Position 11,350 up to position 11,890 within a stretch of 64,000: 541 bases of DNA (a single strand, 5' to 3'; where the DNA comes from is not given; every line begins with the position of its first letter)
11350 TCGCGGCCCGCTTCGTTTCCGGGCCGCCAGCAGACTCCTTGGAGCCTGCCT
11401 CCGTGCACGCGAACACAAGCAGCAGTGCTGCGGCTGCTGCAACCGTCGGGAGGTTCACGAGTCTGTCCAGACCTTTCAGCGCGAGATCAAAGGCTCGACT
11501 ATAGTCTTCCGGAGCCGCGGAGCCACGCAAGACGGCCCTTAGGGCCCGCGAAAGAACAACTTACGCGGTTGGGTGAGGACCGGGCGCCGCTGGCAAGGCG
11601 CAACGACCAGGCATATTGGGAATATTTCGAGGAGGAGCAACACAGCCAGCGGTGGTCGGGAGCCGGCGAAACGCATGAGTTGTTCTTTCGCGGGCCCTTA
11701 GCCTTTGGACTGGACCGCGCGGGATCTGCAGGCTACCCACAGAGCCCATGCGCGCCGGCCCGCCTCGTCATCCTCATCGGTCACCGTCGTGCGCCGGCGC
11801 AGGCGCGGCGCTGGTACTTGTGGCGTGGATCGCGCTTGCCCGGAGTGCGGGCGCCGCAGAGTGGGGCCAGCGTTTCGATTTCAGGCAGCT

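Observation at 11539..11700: Intact ~155-bp MITE-like element (copy A) in the apbE / DUF4159 divergent region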

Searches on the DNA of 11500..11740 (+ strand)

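Call 40: search_rna_families(source=window, start=11500, end=11740, threshold=evalue, max_evalue=10, show_alignments=3)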
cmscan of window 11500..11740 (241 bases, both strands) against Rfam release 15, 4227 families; matches with E-value up to 10: 1.
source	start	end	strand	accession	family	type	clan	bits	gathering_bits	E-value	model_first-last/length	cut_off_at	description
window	11681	11719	-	RF01111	SBWMV2_UPD-PKk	Cis-reg;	-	13.5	35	5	1-21/21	no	Pseudoknot of upstream pseudoknot domain (UPD) of the 3'UTR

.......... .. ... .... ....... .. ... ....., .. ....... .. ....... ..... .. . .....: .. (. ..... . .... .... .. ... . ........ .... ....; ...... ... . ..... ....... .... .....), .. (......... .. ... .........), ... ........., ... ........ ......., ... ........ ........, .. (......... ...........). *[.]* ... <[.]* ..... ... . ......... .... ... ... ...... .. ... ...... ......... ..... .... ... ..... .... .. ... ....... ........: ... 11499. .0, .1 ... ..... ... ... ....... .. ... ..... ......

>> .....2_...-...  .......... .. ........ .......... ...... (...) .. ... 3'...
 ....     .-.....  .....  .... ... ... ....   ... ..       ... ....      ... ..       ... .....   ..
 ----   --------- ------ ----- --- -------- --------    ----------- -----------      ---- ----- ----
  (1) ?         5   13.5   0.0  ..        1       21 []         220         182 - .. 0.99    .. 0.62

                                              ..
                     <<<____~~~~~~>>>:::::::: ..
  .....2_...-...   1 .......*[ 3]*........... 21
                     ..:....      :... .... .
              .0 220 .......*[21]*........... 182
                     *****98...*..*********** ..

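Call 48: build_rna_model(alignment_id=A3, structure=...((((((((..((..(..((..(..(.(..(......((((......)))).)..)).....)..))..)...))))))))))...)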
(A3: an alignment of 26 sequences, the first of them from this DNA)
Model R1 built from alignment A3 (26 sequences, 88 columns); structure: as given.
model positions 75; base pairs 21; branch points 0; effective number of sequences 5.23; information 0.753 bits per position. Calibrated on 0.2 Mb of random sequence (short: E-values are rough).
structure used (alignment columns):
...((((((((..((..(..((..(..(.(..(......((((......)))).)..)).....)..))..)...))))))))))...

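Call 49: search_with_rna_model(model_id=R1, source=window, max_evalue=10, show_alignments=6)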
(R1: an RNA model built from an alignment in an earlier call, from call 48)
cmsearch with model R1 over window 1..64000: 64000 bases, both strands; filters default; matches with E-value up to 10: 3.
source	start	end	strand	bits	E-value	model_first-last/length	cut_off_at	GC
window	11582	11656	+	73.1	6.8e-18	1-75/75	no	0.61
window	44428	44502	-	59.8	3.3e-14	1-75/75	no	0.64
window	22545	22616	+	19.3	0.0067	1-75/75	no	0.61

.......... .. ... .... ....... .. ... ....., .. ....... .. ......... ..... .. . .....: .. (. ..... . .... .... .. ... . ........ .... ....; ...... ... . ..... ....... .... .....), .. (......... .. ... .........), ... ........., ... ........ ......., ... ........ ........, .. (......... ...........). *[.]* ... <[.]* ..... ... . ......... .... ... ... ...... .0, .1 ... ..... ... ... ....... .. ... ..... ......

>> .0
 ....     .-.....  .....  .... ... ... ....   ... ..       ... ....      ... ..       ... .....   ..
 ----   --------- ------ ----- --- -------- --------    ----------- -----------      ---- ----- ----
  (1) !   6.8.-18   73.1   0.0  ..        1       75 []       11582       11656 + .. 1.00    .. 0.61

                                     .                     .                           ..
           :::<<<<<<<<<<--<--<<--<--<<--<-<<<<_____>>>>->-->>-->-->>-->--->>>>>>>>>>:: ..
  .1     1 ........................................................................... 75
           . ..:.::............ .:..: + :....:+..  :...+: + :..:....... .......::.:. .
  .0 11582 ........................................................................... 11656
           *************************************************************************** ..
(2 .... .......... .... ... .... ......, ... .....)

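Call 50: search_with_rna_model(model_id=R1, sources=[L003, L004, L005, L006, L007, L008, L009, L010, L011, L012, L013, L014, L015, L016, L017, L018, L019, L020, L021, L022, L023, L024, L025, L026, L027, L028, L029, L030, L031, L032, L033, L034, L035, L036, L037, L038, L039, L040, L041, L042, L043, L044, L045, L046, L047, L048, L049, L050, L051, L052, L053, L054, L055, L056, L057, L058, L059, L060, L061, L062, L063, L064, L065, L066, L067, L068, L069, L070, L071, L072, L073, L074, L075, L076, L077, L078, L079, L080, L081, L082, L083, L084, L085, L086, L087, L088, L089, L090, L091, L092, L093, L094, L095, L096, L097, L098, L099, L100, L101, L102], max_evalue=0.01)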
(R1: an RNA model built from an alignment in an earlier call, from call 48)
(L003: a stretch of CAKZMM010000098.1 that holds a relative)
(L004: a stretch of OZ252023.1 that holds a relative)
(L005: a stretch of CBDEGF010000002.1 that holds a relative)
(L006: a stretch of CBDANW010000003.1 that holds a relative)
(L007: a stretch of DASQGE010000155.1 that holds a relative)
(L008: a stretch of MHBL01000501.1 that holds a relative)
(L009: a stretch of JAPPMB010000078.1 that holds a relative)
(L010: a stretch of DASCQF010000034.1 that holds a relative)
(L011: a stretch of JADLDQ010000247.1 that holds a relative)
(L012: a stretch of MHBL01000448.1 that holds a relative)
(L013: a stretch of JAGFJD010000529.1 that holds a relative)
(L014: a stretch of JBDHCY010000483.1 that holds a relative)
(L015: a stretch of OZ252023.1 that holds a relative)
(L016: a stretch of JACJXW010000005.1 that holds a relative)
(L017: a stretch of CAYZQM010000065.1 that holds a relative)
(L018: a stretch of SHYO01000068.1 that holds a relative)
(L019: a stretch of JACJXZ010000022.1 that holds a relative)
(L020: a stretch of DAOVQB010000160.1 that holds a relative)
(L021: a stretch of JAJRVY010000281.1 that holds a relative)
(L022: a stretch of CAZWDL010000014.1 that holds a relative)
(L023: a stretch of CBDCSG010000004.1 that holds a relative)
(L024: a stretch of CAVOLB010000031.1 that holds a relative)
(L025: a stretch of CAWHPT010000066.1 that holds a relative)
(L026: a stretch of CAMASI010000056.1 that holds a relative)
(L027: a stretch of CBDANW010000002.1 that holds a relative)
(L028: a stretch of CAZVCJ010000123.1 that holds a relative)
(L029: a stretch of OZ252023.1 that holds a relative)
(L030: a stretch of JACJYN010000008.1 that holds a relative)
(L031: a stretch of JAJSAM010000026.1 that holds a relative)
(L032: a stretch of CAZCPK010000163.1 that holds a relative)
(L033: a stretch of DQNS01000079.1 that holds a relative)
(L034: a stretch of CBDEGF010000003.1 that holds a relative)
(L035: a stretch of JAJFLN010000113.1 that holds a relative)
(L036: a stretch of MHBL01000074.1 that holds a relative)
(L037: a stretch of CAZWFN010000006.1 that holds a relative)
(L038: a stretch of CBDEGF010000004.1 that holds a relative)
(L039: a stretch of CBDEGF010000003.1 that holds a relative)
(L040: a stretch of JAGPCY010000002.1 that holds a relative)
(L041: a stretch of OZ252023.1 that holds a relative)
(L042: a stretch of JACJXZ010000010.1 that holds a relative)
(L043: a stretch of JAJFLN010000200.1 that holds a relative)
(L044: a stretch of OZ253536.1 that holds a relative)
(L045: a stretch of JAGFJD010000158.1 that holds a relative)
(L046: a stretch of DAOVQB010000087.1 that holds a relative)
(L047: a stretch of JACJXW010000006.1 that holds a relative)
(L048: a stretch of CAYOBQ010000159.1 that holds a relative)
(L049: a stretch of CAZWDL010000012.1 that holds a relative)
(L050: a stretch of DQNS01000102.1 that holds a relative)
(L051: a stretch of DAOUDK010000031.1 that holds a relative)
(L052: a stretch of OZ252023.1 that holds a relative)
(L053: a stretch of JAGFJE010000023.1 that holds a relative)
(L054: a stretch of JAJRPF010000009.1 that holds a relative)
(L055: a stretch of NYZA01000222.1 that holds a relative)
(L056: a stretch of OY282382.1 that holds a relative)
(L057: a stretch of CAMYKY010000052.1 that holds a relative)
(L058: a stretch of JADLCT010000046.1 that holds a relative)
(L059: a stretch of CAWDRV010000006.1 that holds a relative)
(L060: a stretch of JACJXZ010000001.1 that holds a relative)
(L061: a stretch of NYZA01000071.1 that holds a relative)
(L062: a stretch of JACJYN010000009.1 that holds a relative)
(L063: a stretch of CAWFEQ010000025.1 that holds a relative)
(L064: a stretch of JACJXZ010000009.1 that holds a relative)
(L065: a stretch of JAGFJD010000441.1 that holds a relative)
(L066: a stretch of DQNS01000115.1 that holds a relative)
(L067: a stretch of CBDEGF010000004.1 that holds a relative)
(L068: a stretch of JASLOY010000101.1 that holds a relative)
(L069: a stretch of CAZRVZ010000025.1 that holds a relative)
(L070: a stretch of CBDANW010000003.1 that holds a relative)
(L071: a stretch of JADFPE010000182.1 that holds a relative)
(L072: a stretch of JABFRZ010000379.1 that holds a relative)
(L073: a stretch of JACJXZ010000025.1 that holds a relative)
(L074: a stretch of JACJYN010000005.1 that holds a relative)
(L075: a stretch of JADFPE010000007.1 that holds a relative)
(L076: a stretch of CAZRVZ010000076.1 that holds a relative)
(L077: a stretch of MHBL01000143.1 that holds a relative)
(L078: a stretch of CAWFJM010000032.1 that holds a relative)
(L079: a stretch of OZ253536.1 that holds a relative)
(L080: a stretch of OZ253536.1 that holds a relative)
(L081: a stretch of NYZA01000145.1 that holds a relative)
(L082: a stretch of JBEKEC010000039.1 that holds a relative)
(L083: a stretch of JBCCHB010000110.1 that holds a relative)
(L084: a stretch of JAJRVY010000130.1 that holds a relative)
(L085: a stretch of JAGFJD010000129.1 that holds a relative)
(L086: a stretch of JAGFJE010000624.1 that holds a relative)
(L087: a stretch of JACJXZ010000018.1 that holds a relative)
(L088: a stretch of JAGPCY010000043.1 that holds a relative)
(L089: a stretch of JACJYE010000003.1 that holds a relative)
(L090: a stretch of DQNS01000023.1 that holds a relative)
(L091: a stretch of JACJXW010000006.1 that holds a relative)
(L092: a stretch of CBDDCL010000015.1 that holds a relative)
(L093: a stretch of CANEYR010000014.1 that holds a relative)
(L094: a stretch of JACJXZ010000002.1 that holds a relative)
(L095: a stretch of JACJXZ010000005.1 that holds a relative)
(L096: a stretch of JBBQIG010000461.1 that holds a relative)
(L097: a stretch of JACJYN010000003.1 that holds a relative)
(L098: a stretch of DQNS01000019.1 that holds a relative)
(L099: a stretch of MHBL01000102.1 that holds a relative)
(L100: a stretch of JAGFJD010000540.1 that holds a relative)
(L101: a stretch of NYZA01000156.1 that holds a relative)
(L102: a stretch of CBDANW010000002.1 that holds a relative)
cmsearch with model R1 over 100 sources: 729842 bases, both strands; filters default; matches with E-value up to 0.01: 51.
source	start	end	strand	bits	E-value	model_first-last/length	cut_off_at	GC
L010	7672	7746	+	86.2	1.7e-20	1-75/75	no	0.65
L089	3372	3447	-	83.9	7.5e-20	1-75/75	no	0.63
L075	2780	2854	+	83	1.3e-19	1-75/75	no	0.71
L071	1887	1961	-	83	1.3e-19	1-75/75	no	0.71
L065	5783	5857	-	79.7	1.1e-18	1-75/75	no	0.56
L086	7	82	+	79.5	1.2e-18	1-75/75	no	0.59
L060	4823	4898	-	79.3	1.4e-18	1-75/75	no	0.58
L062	1876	1950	+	79.1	1.6e-18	1-75/75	no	0.57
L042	5525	5600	+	78.8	2e-18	1-75/75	no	0.58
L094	5243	5317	-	77.2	5.4e-18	1-75/75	no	0.52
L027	3491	3565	+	77.1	5.7e-18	1-75/75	no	0.56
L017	2170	2244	+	76.9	6.6e-18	1-75/75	no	0.68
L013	663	738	-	76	1.2e-17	1-75/75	no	0.57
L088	1158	1233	-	75.9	1.2e-17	1-75/75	no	0.71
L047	5725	5800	-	75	2.2e-17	1-75/75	no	0.59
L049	4709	4783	-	74.9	2.4e-17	1-75/75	no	0.55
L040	4735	4810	-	74.8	2.6e-17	1-75/75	no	0.72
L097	6114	6189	-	74.7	2.6e-17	1-75/75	no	0.57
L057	1872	1946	+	73.3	6.6e-17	1-75/75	no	0.57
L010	4241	4315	+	68.6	1.4e-15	1-75/75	no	0.61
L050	7294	7368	-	67.2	3.3e-15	1-75/75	no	0.68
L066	5463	5539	-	65.3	1.1e-14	1-75/75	no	0.68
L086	2021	2119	+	59.9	3.6e-13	1-75/75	no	0.63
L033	6522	6598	+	56.3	3.8e-12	1-75/75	no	0.7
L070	5986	6123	-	55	8.2e-12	1-75/75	no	0.63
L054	7401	7483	+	55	8.7e-12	1-75/75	no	0.67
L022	6775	6850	-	54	1.6e-11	1-75/75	no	0.57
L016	3115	3190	-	53.9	1.7e-11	1-75/75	no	0.67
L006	3324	3461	-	53.2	2.8e-11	1-75/75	no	0.63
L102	5404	5541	+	53.2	2.8e-11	1-75/75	no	0.63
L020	6579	6655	-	52.6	4e-11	1-75/75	no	0.73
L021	2952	3034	+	52.4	4.4e-11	1-75/75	no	0.75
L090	1088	1164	+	52.4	4.5e-11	1-75/75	no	0.64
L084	212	294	+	48.7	5e-10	1-75/75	no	0.77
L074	1494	1570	-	46.3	2.2e-09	1-75/75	no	0.65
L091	5569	5639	+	44.8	6e-09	1-75/75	no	0.59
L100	4367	4469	+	42.3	3e-08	1-75/75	no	0.64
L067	5943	6080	-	40.9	7.3e-08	1-75/75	no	0.62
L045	873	975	-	38.4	3.6e-07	1-75/75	no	0.6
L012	2253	2328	+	37.7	5.7e-07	1-75/75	no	0.58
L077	4431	4504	+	37.6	6e-07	1-75/75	no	0.55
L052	3776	3852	-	37.1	8.6e-07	1-75/75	no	0.64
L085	1034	1126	-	36.3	1.4e-06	1-75/75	no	0.63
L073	4149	4250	+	35.8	1.9e-06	1-75/75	no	0.64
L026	6382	6479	+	33.5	8.6e-06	1-75/75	no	0.76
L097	5877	5952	+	33.1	1.1e-05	1-75/75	no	0.49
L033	1680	1754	-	26.8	0.00062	1-75/75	no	0.63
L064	1030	1075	+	26.6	0.00073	16-60/75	no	0.7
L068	1092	1164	-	25.4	0.0015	1-75/75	no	0.64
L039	1479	1620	+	25.1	0.0019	1-75/75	no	0.72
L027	3171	3302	-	23.6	0.0048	1-75/75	no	0.62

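Call 51: search_with_rna_model(model_id=R1, sources=[L103, L104, L105, L106, L107, L108, L109, L110, L111, L112, L113, L114, L115, L116, L117, L118, L119, L120, L121, L122], max_evalue=0.01)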
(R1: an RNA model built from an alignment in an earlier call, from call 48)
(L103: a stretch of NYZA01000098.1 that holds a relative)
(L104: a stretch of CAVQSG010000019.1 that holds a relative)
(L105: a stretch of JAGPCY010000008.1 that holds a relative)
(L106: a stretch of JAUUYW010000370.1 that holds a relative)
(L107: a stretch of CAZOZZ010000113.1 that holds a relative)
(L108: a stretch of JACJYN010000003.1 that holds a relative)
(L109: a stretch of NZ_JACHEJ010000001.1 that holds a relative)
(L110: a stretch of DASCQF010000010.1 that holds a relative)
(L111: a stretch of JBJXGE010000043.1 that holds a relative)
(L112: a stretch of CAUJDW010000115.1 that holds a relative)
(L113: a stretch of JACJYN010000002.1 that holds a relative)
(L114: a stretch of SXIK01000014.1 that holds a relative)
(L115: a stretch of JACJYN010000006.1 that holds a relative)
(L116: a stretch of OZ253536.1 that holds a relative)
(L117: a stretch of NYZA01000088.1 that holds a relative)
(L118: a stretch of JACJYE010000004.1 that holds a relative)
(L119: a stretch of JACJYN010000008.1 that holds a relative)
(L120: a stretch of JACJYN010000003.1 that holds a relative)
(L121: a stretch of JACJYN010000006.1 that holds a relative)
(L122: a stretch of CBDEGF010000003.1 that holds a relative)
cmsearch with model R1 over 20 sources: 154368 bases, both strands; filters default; matches with E-value up to 0.01: 8.
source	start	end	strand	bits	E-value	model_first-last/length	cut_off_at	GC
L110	6499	6573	+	87.4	1.6e-21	1-75/75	no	0.71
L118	4386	4461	+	83.9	1.6e-20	1-75/75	no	0.63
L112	2142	2217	+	81.8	6.2e-20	1-75/75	no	0.59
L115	4417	4491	-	79.1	3.5e-19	1-75/75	no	0.57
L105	6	81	+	75.9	2.6e-18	1-75/75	no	0.71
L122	7840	7914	+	73.1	1.6e-17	1-75/75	no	0.53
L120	556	631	+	70.2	1e-16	1-75/75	no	0.62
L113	4817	4893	-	40.7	1.7e-08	1-75/75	no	0.66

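Call 87: search_with_rna_model(model_id=R1, sources=[L123, L124, L125, L126, L127, L128, L129, L130, L131, L132, L133, L134, L135, L136, L137, L138, L139, L140, L141, L142, L143, L144, L145, L146, L147], max_evalue=0.01)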
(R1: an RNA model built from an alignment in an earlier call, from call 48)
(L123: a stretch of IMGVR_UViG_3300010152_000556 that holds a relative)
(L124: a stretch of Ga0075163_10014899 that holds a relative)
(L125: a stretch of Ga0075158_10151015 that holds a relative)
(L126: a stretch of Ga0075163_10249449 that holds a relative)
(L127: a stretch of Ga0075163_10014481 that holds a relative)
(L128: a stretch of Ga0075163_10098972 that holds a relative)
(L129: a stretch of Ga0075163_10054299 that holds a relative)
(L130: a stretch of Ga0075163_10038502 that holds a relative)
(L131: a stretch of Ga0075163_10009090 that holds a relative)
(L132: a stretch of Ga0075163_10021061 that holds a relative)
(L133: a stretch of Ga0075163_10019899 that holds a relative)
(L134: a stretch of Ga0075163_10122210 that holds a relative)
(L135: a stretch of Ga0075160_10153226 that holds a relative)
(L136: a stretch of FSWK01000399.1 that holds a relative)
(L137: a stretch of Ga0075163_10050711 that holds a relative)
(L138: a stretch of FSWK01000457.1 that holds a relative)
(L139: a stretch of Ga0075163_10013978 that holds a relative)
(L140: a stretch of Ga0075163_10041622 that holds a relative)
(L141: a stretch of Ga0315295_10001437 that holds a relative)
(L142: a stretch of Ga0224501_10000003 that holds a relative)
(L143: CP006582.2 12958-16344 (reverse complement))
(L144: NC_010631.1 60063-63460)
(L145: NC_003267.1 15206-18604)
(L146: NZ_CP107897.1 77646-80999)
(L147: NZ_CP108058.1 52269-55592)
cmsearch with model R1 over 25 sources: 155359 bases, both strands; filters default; matches with E-value up to 0.01: 12.
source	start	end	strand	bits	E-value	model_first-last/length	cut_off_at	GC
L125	1267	1342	-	75.9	2.6e-18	1-75/75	no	0.71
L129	30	105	+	75.9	2.6e-18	1-75/75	no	0.71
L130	5888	5963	-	75.9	2.6e-18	1-75/75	no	0.71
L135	1198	1273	-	75.9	2.6e-18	1-75/75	no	0.71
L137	5043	5118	-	75.9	2.6e-18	1-75/75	no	0.71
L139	5243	5318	+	74.4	6.8e-18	1-75/75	no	0.72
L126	1969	2042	-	68.7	2.7e-16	3-75/75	5'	0.7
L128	3439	3512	-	68.7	2.7e-16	3-75/75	5'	0.7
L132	8250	8323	-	68.7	2.7e-16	3-75/75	5'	0.7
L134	3038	3110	-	68.1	3.9e-16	4-75/75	5'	0.7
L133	7648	7724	-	67.8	4.8e-16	1-75/75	no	0.7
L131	5845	5920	-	63.2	9.4e-15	1-75/75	no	0.72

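Call 91: search_with_rna_model(model_id=R1, sources=[window, L006, L010, L012, L013, L016, L017, L020, L021, L022, L026, L027, L033, L039, L040, L042, L045, L047, L049, L050, L052, L054, L057, L060, L062, L064, L065, L066, L067, L068, L070, L071, L073, L074, L075, L077, L084, L085, L086, L088, L089, L090, L091, L094, L097, L100, L102, L105, L110, L112, L113, L115, L118, L120, L122, L129, L131, L133, L139], max_evalue=0.000001, make_alignment=true)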
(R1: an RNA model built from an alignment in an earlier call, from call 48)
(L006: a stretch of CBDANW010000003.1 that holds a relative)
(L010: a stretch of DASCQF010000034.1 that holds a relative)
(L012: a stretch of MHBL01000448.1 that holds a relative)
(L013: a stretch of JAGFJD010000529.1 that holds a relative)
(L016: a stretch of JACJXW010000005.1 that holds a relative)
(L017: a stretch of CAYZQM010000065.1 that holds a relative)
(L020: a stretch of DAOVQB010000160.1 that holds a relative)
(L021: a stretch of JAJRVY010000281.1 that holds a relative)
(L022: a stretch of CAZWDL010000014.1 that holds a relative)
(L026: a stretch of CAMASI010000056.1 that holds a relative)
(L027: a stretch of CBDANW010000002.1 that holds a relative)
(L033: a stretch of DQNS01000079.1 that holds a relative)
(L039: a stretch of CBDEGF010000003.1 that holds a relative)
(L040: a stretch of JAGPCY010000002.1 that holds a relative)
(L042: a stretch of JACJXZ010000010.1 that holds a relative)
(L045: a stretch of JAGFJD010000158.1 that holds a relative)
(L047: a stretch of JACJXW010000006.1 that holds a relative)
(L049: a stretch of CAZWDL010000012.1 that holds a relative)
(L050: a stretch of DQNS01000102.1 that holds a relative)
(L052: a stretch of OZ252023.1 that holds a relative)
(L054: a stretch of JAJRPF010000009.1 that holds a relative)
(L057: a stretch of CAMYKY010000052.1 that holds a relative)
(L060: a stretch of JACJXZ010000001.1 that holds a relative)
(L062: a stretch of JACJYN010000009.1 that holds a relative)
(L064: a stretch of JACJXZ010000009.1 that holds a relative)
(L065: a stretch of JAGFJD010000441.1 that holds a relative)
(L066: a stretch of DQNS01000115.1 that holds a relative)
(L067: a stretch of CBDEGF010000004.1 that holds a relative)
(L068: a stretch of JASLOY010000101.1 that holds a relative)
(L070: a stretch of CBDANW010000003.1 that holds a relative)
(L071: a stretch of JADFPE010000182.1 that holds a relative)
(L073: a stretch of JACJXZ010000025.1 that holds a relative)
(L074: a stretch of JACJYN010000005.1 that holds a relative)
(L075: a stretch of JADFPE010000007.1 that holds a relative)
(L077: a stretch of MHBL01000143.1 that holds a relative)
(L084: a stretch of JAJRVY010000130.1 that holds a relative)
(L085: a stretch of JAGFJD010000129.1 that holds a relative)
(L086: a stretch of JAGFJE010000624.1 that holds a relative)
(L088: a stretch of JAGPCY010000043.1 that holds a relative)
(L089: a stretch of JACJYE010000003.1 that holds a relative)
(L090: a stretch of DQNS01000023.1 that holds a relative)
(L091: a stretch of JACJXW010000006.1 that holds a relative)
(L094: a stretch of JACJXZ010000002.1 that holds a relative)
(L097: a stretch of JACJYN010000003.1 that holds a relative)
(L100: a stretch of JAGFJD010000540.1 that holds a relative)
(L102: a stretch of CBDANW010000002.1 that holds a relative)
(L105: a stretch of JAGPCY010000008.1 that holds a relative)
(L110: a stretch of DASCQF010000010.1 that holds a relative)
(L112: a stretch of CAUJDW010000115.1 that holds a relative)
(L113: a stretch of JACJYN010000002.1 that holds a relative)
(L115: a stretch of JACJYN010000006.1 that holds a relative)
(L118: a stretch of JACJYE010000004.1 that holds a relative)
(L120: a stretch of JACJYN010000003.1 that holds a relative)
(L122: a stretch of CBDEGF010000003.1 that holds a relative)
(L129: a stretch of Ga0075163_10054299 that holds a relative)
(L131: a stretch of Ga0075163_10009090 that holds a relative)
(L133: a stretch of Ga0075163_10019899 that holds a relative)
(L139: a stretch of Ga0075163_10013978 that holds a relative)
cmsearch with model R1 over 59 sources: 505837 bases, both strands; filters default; matches with E-value up to 0.000001: 57.
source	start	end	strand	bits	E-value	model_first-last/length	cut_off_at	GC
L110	6499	6573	+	87.4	5.3e-21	1-75/75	no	0.71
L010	7672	7746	+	86.2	1.2e-20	1-75/75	no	0.65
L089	3372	3447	-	83.9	5.2e-20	1-75/75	no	0.63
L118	4386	4461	+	83.9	5.2e-20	1-75/75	no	0.63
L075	2780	2854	+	83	8.8e-20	1-75/75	no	0.71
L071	1887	1961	-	83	8.9e-20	1-75/75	no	0.71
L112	2142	2217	+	81.8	2e-19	1-75/75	no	0.59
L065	5783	5857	-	79.7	7.4e-19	1-75/75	no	0.56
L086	7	82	+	79.5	8.5e-19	1-75/75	no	0.59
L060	4823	4898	-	79.3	9.6e-19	1-75/75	no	0.58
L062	1876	1950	+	79.1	1.1e-18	1-75/75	no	0.57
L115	4417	4491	-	79.1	1.1e-18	1-75/75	no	0.57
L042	5525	5600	+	78.8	1.4e-18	1-75/75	no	0.58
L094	5243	5317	-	77.2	3.7e-18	1-75/75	no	0.52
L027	3491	3565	+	77.1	4e-18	1-75/75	no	0.56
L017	2170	2244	+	76.9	4.6e-18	1-75/75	no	0.68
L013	663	738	-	76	8.3e-18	1-75/75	no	0.57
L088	1158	1233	-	75.9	8.5e-18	1-75/75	no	0.71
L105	6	81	+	75.9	8.5e-18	1-75/75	no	0.71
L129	30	105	+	75.9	8.5e-18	1-75/75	no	0.71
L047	5725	5800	-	75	1.5e-17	1-75/75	no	0.59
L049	4709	4783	-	74.9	1.7e-17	1-75/75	no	0.55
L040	4735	4810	-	74.8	1.8e-17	1-75/75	no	0.72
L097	6114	6189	-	74.7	1.8e-17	1-75/75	no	0.57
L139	5243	5318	+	74.4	2.2e-17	1-75/75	no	0.72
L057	1872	1946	+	73.3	4.5e-17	1-75/75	no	0.57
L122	7840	7914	+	73.1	5.4e-17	1-75/75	no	0.53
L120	556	631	+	70.2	3.3e-16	1-75/75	no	0.62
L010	4241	4315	+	68.6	9.7e-16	1-75/75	no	0.61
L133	7648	7724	-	67.8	1.6e-15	1-75/75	no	0.7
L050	7294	7368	-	67.2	2.3e-15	1-75/75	no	0.68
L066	5463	5539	-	65.3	7.7e-15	1-75/75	no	0.68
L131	5845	5920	-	63.2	3e-14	1-75/75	no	0.72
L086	2021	2119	+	59.9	2.5e-13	1-75/75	no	0.63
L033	6522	6598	+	56.3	2.6e-12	1-75/75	no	0.7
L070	5986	6123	-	55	5.7e-12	1-75/75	no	0.63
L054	7401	7483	+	55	6e-12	1-75/75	no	0.67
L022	6775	6850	-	54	1.1e-11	1-75/75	no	0.57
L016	3115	3190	-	53.9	1.2e-11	1-75/75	no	0.67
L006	3324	3461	-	53.2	1.9e-11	1-75/75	no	0.63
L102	5404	5541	+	53.2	1.9e-11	1-75/75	no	0.63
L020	6579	6655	-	52.6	2.8e-11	1-75/75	no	0.73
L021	2952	3034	+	52.4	3e-11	1-75/75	no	0.75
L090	1088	1164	+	52.4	3.1e-11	1-75/75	no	0.64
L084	212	294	+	48.7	3.4e-10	1-75/75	no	0.77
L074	1494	1570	-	46.3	1.5e-09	1-75/75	no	0.65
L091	5569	5639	+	44.8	4.1e-09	1-75/75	no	0.59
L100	4367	4469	+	42.3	2.1e-08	1-75/75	no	0.64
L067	5943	6080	-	40.9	5.1e-08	1-75/75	no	0.62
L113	4817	4893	-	40.7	5.6e-08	1-75/75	no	0.66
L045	873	975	-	38.4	2.5e-07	1-75/75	no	0.6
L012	2253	2328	+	37.7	4e-07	1-75/75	no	0.58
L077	4431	4504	+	37.6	4.2e-07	1-75/75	no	0.55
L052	3776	3852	-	37.1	5.9e-07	1-75/75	no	0.64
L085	1034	1126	-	36.3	9.8e-07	1-75/75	no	0.63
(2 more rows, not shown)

Alignment A5: 57 matches aligned to the model, 197 columns, each read 5' to 3' on its own strand. Consensus structure (alignment columns), stored with it:
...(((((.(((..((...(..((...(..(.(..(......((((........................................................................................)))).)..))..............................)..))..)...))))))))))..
